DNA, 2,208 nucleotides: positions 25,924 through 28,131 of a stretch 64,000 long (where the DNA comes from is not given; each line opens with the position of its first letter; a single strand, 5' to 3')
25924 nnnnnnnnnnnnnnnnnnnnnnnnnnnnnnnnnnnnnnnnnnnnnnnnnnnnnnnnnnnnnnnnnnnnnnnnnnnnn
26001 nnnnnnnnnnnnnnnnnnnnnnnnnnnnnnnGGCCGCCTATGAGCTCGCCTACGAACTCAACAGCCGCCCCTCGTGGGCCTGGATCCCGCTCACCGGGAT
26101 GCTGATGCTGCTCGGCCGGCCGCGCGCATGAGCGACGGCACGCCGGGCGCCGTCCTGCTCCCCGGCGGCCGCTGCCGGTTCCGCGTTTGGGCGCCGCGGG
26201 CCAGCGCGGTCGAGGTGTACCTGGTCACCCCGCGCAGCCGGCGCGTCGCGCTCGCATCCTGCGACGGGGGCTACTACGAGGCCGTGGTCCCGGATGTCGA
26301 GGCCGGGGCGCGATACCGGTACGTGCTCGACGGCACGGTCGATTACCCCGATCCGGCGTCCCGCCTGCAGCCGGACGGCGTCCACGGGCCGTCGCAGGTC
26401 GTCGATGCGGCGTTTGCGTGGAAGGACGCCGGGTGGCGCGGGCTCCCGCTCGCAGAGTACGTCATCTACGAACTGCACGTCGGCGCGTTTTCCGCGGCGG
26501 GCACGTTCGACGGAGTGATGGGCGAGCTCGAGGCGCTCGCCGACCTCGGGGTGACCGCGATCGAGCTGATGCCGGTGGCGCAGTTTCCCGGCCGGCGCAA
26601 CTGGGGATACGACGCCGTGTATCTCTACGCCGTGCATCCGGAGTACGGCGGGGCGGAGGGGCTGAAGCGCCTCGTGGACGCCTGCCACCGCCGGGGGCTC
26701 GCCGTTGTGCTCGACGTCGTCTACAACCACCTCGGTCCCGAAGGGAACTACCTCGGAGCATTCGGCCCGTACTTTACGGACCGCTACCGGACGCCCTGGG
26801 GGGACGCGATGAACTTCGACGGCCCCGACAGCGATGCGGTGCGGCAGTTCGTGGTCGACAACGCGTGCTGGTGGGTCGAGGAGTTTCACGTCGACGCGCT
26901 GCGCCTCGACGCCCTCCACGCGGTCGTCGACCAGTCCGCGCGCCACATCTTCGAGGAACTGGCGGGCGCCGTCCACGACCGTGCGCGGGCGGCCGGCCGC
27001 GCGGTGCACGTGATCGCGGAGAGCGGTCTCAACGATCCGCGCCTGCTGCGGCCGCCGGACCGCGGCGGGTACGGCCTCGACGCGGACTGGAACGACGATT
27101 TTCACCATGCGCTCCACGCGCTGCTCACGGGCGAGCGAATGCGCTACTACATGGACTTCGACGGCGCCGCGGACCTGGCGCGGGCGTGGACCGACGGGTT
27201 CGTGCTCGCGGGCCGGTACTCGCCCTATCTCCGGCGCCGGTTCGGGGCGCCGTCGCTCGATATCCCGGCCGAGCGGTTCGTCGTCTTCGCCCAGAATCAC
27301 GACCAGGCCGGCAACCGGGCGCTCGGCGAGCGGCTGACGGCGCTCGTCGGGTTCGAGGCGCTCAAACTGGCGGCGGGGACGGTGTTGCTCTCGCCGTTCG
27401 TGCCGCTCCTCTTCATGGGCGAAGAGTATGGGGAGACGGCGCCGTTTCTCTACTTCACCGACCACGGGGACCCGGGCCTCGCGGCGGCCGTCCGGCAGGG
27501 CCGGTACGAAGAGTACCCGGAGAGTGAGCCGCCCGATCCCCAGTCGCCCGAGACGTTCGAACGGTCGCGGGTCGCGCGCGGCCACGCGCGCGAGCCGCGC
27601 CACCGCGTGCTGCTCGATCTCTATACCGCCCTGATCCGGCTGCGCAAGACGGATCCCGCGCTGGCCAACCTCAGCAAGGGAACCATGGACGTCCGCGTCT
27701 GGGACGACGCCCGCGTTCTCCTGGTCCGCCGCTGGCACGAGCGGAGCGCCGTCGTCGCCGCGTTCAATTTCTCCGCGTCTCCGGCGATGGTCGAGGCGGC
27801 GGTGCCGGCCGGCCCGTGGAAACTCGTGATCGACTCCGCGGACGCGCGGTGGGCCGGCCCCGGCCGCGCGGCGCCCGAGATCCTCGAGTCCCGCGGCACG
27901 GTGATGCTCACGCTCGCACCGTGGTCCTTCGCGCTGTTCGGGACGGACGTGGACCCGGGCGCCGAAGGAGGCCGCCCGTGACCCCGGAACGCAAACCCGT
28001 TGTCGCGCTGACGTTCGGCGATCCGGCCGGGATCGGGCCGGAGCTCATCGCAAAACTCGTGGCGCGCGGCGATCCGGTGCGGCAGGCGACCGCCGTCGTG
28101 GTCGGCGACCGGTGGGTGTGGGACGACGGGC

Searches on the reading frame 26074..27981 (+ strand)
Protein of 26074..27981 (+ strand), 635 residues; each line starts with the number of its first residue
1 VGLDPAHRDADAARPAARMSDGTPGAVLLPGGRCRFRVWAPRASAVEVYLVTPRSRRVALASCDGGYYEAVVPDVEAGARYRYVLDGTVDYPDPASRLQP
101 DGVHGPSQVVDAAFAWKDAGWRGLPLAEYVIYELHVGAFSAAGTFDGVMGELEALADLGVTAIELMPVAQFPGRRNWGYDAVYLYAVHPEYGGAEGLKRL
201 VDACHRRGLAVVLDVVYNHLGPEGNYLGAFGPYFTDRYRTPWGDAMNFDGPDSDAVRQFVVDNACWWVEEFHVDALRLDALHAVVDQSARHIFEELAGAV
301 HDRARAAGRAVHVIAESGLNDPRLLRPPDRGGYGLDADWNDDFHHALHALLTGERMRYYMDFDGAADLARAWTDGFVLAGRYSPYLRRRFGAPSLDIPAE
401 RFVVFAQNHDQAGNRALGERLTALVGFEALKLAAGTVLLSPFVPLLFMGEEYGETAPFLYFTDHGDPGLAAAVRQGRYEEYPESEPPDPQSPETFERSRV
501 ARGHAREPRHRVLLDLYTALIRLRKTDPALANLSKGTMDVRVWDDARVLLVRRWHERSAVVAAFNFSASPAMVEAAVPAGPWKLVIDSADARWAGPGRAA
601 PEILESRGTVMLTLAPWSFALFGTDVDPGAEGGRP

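Call 63: search_protein_families(library=pfam, proteins=[window:26074-27981:+], max_evalue=0.00001)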
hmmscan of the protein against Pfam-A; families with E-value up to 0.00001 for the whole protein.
window:26074-27981:+ (635 aa): 3 families
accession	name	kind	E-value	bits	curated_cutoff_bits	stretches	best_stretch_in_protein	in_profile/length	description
PF00128.31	Alpha-amylase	-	1.6e-23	84.1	22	1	141-226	14-98/446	Alpha amylase, catalytic domain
PF11941.14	DUF3459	-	2.4e-14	53.9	22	1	516-610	1-78/90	Domain of unknown function (DUF3459)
PF02922.24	CBM_48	-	3.7e-08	34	22.4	1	32-88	11-71/83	Carbohydrate-binding module 48 (Isoamylase N-terminal domain)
